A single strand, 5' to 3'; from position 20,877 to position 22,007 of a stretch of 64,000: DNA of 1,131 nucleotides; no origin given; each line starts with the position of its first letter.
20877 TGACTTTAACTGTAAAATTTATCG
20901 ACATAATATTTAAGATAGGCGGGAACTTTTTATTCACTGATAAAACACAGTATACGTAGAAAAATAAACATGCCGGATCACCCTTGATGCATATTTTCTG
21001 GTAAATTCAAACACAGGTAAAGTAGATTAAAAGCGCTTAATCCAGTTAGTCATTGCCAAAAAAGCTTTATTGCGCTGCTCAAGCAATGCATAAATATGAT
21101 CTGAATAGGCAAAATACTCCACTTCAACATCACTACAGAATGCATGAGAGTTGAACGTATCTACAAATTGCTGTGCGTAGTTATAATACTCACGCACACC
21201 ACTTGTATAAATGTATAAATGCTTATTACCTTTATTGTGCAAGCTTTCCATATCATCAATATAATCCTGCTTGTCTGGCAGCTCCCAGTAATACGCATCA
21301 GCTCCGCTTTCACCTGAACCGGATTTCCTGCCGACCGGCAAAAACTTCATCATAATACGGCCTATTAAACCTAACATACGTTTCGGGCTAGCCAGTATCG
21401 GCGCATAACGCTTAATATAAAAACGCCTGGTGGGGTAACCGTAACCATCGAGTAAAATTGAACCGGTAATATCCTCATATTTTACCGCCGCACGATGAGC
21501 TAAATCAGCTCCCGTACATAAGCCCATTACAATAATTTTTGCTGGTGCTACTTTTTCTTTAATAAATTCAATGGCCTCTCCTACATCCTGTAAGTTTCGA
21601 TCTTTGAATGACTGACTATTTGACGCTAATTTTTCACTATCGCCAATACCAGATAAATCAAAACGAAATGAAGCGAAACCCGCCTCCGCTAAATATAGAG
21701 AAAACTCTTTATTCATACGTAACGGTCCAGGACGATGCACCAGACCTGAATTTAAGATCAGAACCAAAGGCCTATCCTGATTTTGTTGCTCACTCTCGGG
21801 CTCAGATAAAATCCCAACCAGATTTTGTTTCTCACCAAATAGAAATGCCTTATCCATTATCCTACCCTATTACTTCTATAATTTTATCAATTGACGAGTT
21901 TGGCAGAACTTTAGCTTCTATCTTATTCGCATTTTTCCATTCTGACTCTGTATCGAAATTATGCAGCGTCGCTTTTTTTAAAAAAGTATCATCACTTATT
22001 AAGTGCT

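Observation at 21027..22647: Exosortase-A-type 'hydrolase 2 / hydrolase 1' pair fused to an NRPS-PKS operon, one with a Cys and one with an Arg at the nucleophile elbow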

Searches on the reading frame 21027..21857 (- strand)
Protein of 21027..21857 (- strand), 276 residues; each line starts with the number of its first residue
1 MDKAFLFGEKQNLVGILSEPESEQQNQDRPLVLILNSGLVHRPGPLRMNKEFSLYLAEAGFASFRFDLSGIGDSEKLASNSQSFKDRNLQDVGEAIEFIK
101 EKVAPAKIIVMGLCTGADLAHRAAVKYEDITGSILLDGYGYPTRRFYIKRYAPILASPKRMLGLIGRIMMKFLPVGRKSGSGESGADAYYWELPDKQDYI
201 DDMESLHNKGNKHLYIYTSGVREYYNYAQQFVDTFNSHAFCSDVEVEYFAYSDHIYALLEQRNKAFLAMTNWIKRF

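Call 3: search_protein_families(library=ncbifam, proteins=[window:21027-21857:-], max_evalue=1)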
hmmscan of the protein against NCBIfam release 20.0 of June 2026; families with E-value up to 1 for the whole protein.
window:21027-21857:- (276 aa): 9 families
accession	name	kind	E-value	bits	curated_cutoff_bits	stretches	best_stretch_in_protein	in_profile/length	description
TIGR03100.1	hydr1_PEP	hypoth_equivalog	1.4e-15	57.4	168.45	1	9-137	10-131/274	hydrolase 1, exosortase A system-associated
NF041096.1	esterase_EstD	equivalog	8.2e-09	35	600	1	32-137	164-272/421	esterase EstD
TIGR03101.1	hydr2_PEP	hypoth_equivalog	2.2e-05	24.1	202.75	1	56-136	52-129/266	hydrolase 2, exosortase A system-associated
NF041759.1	mac_hydro_EstT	equivalog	0.00031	20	450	1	26-136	19-123/278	macrolide hydrolase EstT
NF045948.1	ProImpepThrmp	equivalog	0.002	17.6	500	1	56-135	48-125/291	proline iminopeptidase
NF058544.1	IVPilMotSglTMyx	equivalog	0.0026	17.6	300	1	51-134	54-133/210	type IV pili motility protein SglT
NF052620.1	AryltfaseLP1002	equivalog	0.0047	16.3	300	1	10-120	13-120/265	lp_1002 family arylesterase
NF047920.1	lactonase_UilS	equivalog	0.014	15.1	400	1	50-131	42-123/285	UilS family quorum-quenching N-acyl-homoserine lactonase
NF041440.1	hydrolase_YghX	exception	0.04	13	460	1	84-136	153-206/292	YghX family hydrolase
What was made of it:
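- On TIGR03100 hydr1_PEP: 57.4 bits, aligned over residues 9-137 only (call 3). It is the top hit, E = 1.4e-15 (call 3).
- The best HMM hits are TIGR03101 and TIGR03100 (call 3). TIGR03101 and TIGR03100 are the top hits by 14 and 6 orders of magnitude over the next unrelated family (UilS lactonase 3e-4; EstD 8.2e-9) (call 3).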

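Call 4: search_protein_families(library=pfam, proteins=[window:21027-21857:-], max_evalue=1)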
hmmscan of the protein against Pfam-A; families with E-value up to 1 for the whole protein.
window:21027-21857:- (276 aa): 8 families
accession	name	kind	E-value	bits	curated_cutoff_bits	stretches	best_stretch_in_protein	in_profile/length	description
PF12146.15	Hydrolase_4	-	2.1e-09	37.5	27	1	51-143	22-114/239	Serine aminopeptidase, S33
PF00561.26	Abhydrolase_1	-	2.6e-06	27.7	25.8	1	55-136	22-100/245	alpha/beta hydrolase fold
PF01738.24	DLH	-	0.0053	16.8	21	1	82-136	71-127/217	Dienelactone hydrolase family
PF03096.20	Ndr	-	0.016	14.4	23.3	1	82-136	75-130/283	Ndr family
PF12697.13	Abhydrolase_6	-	0.018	16.2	26.3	1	55-204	22-135/217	Alpha/beta hydrolase family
PF03403.19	PAF-AH_p_II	-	0.068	12.1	20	1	91-146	206-261/372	Platelet-activating factor acetylhydrolase, isoform II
PF20434.5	BD-FAE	-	0.11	12.4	26.8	1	88-128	66-111/215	BD-FAE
PF08840.17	BAAT_C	-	0.14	12.6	20.9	1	94-143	8-59/210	BAAT / Acyl-CoA thioester hydrolase C terminal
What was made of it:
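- Pfam sees only Hydrolase_4/Abhydrolase_1 (call 4).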

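Call 9: find_homologous_proteins(query=window:21027-21857:-, max_evalue=0.001)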
Query window:21027-21857:- (276 aa): 121 proteins with E <= 0.001 among 1140 candidates; the best 120 are listed.
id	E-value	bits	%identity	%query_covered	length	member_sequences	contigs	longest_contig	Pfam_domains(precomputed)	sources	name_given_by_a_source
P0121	2.4e-183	626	100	100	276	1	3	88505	PF00561.27,PF12146.16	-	-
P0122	1.4e-146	505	79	100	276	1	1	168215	PF00561.27,PF12146.16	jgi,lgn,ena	-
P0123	3.2e-145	501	77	100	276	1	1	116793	PF00561.27,PF12146.16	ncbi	-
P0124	2.9e-137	475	75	100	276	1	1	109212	PF12146.16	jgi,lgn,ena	-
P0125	8.2e-135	467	74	100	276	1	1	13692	PF12146.16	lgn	-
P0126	3.4e-129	448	70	100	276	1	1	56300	PF12146.16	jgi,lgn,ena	-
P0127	5.8e-125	434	68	100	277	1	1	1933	PF00561.27,PF12146.16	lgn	-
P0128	1.4e-123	430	68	100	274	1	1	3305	PF00561.27,PF12146.16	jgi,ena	-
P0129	4.9e-116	405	64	99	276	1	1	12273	PF00561.27,PF12146.16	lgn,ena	-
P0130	5.1e-116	405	65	100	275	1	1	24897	PF12146.16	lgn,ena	-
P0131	3.4e-115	402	65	99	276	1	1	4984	-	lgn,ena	-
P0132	1.4e-110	387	60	100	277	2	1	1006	PF12146.16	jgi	-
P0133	1.1e-109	384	60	100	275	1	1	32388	PF01738.25,PF00561.27,PF12146.16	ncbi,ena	-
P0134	4.6e-109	382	60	100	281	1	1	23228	PF00561.27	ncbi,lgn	-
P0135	6.0e-109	382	58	100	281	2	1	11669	-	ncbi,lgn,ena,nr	ncbi:MAG TPA: hypothetical protein ENJ08_10585 [Gammaproteobacteria bacterium]|nr:hypothetical prote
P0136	5.5e-106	372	59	99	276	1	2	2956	PF00561.27,PF12146.16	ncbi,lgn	-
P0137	1.9e-103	364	62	99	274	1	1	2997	PF00561.27,PF12146.16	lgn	-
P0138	4.6e-94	333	53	99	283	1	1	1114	PF00561.27,PF12146.16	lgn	-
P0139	3.4e-89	317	51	99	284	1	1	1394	PF00561.27,PF12146.16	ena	-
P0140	2.6e-86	307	62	80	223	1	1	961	PF00561.27,PF12146.16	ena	-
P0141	1.4e-84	302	49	99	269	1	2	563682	PF01738.25,PF00561.27,PF12146.16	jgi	jgi:pimeloyl-ACP methyl ester carboxylesterase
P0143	1.9e-81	292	46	100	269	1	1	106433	PF00561.27,PF12146.16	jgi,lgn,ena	-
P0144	3.0e-80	288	48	99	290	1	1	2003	PF00561.27,PF12146.16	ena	-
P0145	1.1e-77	279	44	100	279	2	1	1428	PF00561.27,PF12146.16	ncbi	-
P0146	2.6e-76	275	56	81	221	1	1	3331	PF12146.16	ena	-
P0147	6.8e-76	273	46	97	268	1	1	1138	PF00561.27,PF12146.16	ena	-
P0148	7.2e-75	270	46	98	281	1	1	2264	PF12146.16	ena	-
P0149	2.1e-68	249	43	99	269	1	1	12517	PF00561.27,PF12146.16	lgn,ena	-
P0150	5.3e-67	244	41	100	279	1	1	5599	PF00561.27,PF12146.16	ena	-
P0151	2.6e-64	235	42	99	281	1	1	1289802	PF00561.27,PF12146.16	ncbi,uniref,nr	ncbi:hypothetical protein FLL45_06505 [Aliikangiella marina]|uniref:Serine aminopeptidase S33 domain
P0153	3.2e-61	225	41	97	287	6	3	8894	PF12146.16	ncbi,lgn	-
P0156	1.5e-56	210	39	98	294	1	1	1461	PF00561.27,PF12146.16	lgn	-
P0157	3.4e-56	209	50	71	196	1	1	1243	PF00561.27,PF12146.16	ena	-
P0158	4.1e-54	202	38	99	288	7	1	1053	PF00561.27,PF12146.16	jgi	-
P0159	3.0e-53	199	37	99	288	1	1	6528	PF12146.16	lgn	-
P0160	4.0e-53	199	38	99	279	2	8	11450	PF00561.27,PF12146.16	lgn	-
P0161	6.0e-53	198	38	99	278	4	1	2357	PF00561.27,PF12146.16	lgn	-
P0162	6.4e-53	198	38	99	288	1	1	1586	PF00561.27,PF12146.16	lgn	-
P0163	3.2e-52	196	39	97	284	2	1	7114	PF00561.27,PF12146.16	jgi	jgi:pimeloyl-ACP methyl ester carboxylesterase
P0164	7.7e-52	194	51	63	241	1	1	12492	PF12146.16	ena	-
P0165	2.3e-50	190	36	99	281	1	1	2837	PF00561.27,PF12146.16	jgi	-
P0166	1.8e-48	183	36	99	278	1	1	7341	PF12146.16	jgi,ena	jgi:hypothetical protein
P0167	6.8e-48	182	35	99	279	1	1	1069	PF12146.16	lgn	-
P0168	3.3e-47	179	36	99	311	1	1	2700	PF00561.27,PF12146.16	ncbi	-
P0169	1.0e-45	174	36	99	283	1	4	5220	PF00561.27,PF12146.16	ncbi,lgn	-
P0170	3.1e-45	173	34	99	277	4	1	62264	PF00561.27,PF12146.16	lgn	-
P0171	6.0e-45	172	37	99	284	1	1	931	PF12146.16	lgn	-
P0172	1.0e-44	171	35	99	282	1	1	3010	PF12146.16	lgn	-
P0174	5.6e-43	165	33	99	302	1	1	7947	PF12146.16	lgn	-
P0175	1.3e-42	164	33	98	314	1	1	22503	PF00561.27,PF12146.16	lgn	-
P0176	1.3e-41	161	35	95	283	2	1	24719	PF00561.27,PF12146.16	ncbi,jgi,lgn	ncbi:MAG TPA: alpha/beta fold hydrolase [Polyangia bacterium]|jgi:pimeloyl-ACP methyl ester carboxyl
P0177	1.9e-41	160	33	99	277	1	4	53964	PF00561.27,PF12146.16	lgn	-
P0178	2.0e-41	160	35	99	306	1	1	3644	PF12146.16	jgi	jgi:pimeloyl-ACP methyl ester carboxylesterase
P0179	2.4e-41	160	34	99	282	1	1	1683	PF00561.27,PF12146.16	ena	-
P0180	3.1e-41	160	33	98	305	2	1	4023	PF00561.27,PF12146.16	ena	-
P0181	1.3e-39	154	33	99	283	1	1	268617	PF00561.27,PF12146.16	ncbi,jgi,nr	ncbi:MAG TPA: alpha/beta fold hydrolase [Polyangia bacterium]|jgi:pimeloyl-ACP methyl ester carboxyl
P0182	3.6e-39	153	34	99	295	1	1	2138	PF00561.27,PF12146.16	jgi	jgi:pimeloyl-ACP methyl ester carboxylesterase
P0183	7.5e-39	152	35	99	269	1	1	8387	PF12146.16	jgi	jgi:dienelactone hydrolase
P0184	9.7e-39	152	32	99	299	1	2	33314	PF12697.14,PF00561.27,PF12146.16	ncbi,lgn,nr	ncbi:MAG: alpha/beta fold hydrolase [Myxococcales bacterium]|nr:alpha/beta fold hydrolase [Myxococco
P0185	4.4e-38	149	33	99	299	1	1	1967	PF12697.14,PF00561.27,PF12146.16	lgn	-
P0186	5.6e-38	149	34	100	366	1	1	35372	PF00561.27,PF12146.16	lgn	-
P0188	5.3e-37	146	32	97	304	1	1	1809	PF00561.27,PF12146.16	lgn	-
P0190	1.5e-36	144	31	99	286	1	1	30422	PF12697.14,PF00561.27,PF12146.16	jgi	jgi:pimeloyl-ACP methyl ester carboxylesterase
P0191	1.3e-35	141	32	99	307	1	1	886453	PF12697.14,PF00561.27,PF12146.16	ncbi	-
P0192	2.4e-35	140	33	99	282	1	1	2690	PF00561.27,PF12146.16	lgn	-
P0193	1.2e-34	138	35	85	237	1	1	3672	PF12146.16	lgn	-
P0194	2.2e-34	137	32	99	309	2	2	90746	PF12697.14,PF00561.27,PF12146.16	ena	-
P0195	2.2e-34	137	31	99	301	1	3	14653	PF12146.16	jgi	jgi:hypothetical protein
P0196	5.0e-34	136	32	99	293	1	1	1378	PF00561.27,PF12146.16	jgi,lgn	jgi:pimeloyl-ACP methyl ester carboxylesterase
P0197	7.4e-34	136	30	99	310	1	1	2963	PF12697.14,PF00561.27,PF12146.16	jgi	jgi:pimeloyl-ACP methyl ester carboxylesterase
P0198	9.1e-34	135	32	99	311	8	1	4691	PF12697.14,PF00561.27,PF12146.16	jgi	jgi:dienelactone hydrolase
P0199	9.9e-34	135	34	96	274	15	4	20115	PF00561.27,PF12146.16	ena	-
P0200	1.9e-33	134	31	100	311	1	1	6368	PF00561.27,PF12146.16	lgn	-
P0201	5.2e-33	133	35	96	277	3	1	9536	PF12146.16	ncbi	-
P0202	6.6e-33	132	31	99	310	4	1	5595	PF12697.14,PF00561.27,PF12146.16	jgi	jgi:pimeloyl-ACP methyl ester carboxylesterase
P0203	1.1e-32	132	34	97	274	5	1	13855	PF12146.16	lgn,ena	-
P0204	1.1e-32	132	33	97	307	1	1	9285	PF12697.14,PF00561.27,PF12146.16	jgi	jgi:pimeloyl-ACP methyl ester carboxylesterase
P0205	5.8e-32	129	32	100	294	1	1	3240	PF12146.16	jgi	-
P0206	7.1e-32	129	32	100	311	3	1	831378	PF12697.14,PF00561.27,PF12146.16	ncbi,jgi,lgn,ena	jgi:pimeloyl-ACP methyl ester carboxylesterase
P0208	1.2e-31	128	31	99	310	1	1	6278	PF12697.14,PF01738.25,PF00561.27,PF12146.16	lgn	-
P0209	4.8e-31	126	32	99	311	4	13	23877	PF12697.14,PF00561.27,PF12146.16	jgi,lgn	jgi:pimeloyl-ACP methyl ester carboxylesterase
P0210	5.8e-31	126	31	97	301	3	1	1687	PF00561.27,PF12146.16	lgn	-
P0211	1.0e-30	125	29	99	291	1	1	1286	PF12697.14,PF00561.27,PF12146.16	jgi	jgi:dienelactone hydrolase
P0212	2.4e-30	124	29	99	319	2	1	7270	PF12697.14,PF00561.27,PF12146.16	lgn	-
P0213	7.6e-30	122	30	99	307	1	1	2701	PF12697.14,PF00561.27,PF12146.16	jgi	jgi:pimeloyl-ACP methyl ester carboxylesterase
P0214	8.0e-30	122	33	95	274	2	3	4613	PF12697.14,PF00561.27,PF12146.16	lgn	-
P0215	2.0e-29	121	29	97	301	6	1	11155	PF00561.27,PF12146.16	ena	-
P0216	2.9e-29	120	29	98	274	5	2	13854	PF12146.16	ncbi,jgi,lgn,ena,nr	ncbi:MAG TPA: lipase [Leucothrix sp.]|nr:lipase [Leucothrix sp.]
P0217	1.3e-28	118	30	97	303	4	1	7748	PF12697.14,PF00561.27,PF12146.16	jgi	jgi:pimeloyl-ACP methyl ester carboxylesterase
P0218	2.1e-28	118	30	95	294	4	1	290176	PF12697.14,PF00561.27,PF12146.16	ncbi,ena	-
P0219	2.1e-28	118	31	99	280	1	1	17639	PF12697.14,PF12146.16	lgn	-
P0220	3.1e-28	117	31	99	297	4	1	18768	PF12697.14,PF01738.25,PF00561.27,PF12146.16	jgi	jgi:pimeloyl-ACP methyl ester carboxylesterase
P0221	7.7e-28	116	29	99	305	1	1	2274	PF12697.14,PF00561.27,PF12146.16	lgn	-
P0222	2.6e-27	114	32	90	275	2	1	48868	PF12697.14,PF00561.27,PF12146.16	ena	-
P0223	2.8e-27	114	32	99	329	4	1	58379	PF12697.14,PF00561.27,PF12146.16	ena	-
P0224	3.0e-27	114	29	97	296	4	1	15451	PF12146.16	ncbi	-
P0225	7.2e-27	113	30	99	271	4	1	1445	PF12697.14,PF12146.16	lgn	-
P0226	7.2e-27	113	30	99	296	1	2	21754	PF12697.14,PF01738.25,PF00561.27,PF12146.16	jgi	jgi:pimeloyl-ACP methyl ester carboxylesterase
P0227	4.2e-26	110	30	97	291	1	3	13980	PF00561.27,PF12146.16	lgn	-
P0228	7.5e-26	109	30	99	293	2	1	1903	PF12697.14,PF00561.27,PF12146.16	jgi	jgi:dienelactone hydrolase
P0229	1.1e-24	105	28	96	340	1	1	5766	PF00561.27,PF12146.16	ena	-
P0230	2.1e-24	105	30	99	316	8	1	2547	PF12697.14,PF12146.16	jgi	-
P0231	3.1e-24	104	30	99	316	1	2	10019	PF12697.14,PF12146.16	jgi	jgi:pimeloyl-ACP methyl ester carboxylesterase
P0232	4.6e-24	103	30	99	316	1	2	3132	PF12697.14,PF00561.27,PF12146.16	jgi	jgi:Serine aminopeptidase, S33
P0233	7.0e-24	103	30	99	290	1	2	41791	PF12697.14,PF00561.27,PF12146.16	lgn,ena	-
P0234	8.9e-24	102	30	99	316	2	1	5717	PF12697.14,PF12146.16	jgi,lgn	jgi:pimeloyl-ACP methyl ester carboxylesterase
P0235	1.4e-22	99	26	98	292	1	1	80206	PF12697.14,PF00561.27,PF12146.16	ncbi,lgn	-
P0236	2.1e-22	98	29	92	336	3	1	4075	PF00561.27,PF12146.16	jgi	jgi:pimeloyl-ACP methyl ester carboxylesterase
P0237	2.9e-22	98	29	100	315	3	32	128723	PF12697.14,PF01738.25,PF00561.27,PF12146.16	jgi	jgi:pimeloyl-ACP methyl ester carboxylesterase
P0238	2.8e-21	94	27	89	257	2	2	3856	PF12697.14,PF00561.27,PF12146.16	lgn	-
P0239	4.0e-20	91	27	98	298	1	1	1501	PF12697.14,PF00561.27,PF12146.16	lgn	-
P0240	1.1e-18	86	30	79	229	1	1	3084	PF12697.14,PF00561.27,PF12146.16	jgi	jgi:pimeloyl-ACP methyl ester carboxylesterase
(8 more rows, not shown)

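Call 25: search_solved_structures(query=A2, max_evalue=0.01, show_alignments=2)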
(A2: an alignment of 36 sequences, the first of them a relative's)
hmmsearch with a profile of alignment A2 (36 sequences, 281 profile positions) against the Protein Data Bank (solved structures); distinct sequences matched with E-value up to 0.01: 37.
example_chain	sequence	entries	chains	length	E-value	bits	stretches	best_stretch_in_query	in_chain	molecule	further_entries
9pjb_A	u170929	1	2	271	2.5e-22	82.5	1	10-154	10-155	MHETase MHT043-5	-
8b4u_A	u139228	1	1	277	2.5e-14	56.3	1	6-154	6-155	Alpha/beta hydrolase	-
9pir_A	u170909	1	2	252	1.1e-11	47.5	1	27-113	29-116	Alpha/beta fold hydrolase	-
9pid_A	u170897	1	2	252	1.7e-11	46.9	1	27-113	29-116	Alpha/beta fold hydrolase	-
9pic_A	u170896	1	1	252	2e-11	46.7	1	27-113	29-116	Alpha/beta fold hydrolase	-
7qjm_A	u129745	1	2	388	1.6e-09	40.4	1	51-170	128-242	alpha/beta-hydrolase (202)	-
5cml_A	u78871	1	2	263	2.6e-09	39.7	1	50-137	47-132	OsmC family protein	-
7wwh_A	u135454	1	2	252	3.7e-09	39.3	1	13-128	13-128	Alpha/beta hydrolase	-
9w30_A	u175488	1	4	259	4.2e-09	39.1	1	12-129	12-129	Alpha/beta superfamily hydrolase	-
7q4h_A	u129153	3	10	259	1.7e-08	37.1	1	11-129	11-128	Hydrolase_4 domain-containing protein | Serine aminopeptidase S33 domain-containing protein | Prolyl oligopeptidase family protein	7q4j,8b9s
9h0z_A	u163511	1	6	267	2.2e-08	36.7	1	12-128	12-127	Serine aminopeptidase S33 domain-containing protein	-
9wo1_A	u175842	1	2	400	2.1e-07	33.5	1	50-157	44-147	Osmotically inducible protein C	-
5xb6_A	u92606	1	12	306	2.6e-07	33.2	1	52-131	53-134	Uncharacterized protein YcjY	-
3pf9_A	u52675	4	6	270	3.7e-06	29.4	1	51-131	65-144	Cinnamoyl esterase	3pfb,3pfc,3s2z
2hdw_A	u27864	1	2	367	4.1e-06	29.3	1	54-173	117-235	Hypothetical protein PA2218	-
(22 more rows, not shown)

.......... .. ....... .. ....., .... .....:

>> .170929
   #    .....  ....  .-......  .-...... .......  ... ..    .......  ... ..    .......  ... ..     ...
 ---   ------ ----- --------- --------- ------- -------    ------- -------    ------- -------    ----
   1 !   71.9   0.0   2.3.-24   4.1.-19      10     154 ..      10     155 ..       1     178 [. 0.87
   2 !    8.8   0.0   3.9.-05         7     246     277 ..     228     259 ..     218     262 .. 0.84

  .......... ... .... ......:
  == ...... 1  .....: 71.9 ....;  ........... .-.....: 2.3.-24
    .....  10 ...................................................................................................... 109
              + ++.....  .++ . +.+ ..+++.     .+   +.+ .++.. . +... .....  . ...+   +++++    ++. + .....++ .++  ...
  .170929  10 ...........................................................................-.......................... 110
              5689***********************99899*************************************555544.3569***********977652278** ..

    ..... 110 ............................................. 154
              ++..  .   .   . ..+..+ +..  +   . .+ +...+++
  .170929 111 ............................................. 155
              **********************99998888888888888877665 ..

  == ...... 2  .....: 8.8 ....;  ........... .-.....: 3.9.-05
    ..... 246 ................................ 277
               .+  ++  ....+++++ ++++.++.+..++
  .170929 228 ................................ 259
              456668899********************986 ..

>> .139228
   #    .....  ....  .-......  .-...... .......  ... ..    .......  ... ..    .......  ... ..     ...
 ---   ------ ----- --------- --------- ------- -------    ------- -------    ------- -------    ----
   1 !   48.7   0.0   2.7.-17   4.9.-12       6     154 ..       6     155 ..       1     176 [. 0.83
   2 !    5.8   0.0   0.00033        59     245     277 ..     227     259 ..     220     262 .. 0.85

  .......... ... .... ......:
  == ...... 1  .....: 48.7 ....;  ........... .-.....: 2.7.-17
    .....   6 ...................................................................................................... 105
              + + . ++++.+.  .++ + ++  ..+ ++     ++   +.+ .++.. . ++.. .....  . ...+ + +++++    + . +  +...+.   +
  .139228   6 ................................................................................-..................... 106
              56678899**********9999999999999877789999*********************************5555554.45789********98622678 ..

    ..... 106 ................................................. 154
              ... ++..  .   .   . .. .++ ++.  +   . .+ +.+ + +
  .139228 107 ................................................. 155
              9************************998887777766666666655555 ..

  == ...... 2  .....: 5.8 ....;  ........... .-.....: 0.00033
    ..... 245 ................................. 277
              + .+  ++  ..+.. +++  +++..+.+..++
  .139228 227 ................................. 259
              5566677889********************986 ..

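Call 32: find_related_loci(query=window:21027-21857:-, collection=genome_contigs, flank=10000)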
Query window:21027-21857:- (276 aa) in genome_contigs; peptide patterns used: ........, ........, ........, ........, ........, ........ (x = any residue, [..] = any of these).
294 stretches matched a pattern; 1 encode a relative of the query (tblastn E <= 1e-3); 1 distinct loci.
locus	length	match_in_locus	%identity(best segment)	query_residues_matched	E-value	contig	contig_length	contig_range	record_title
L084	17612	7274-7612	25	56-174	7e-7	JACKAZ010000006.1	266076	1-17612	MAG: Ardenticatenales bacterium isolate HK-STAS-CHLO-8 HK-STAS-CHLO-8_6, whole genome shotgun sequence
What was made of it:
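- Tried and rejected: A single-protein scan found nothing useful (call 32).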

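Call 46: predict_structure(alignment_id=A4)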
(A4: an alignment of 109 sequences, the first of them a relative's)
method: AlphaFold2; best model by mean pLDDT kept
length: 276 residues; sequences in the alignment: 109
mean_pLDDT: 89.3   pTM: 0.86
mean pLDDT of the five models: 89.3, 87.7, 87.3, 87.3, 86.6
residues with pLDDT >= 90: 194; 70-90: 50; 50-70: 22; < 50: 10
segments of 3 or more residues with pLDDT < 50: 180-187
pLDDT, mean of each block of 10 residues (from residue 1): 93 95 78 82 68 95 93 77 86 97 96 94 98 97 97 89 88 65 48 94 98 97 96 98 98 91 97 97
secondary structure, 60 per line:
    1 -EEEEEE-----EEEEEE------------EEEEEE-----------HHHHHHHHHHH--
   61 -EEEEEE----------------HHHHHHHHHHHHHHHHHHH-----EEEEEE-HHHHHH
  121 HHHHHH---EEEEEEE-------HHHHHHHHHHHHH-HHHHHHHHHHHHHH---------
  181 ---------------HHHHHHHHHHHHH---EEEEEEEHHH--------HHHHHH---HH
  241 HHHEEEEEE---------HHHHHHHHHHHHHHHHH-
elements in order: E2-7 E13-18 E31-36 H48-58 E62-67 H84-102 E108-113 H115-126 E130-136 H144-156 H158-171 H196-208 E212-218 H230-235 H239-243 E244-249 H259-275
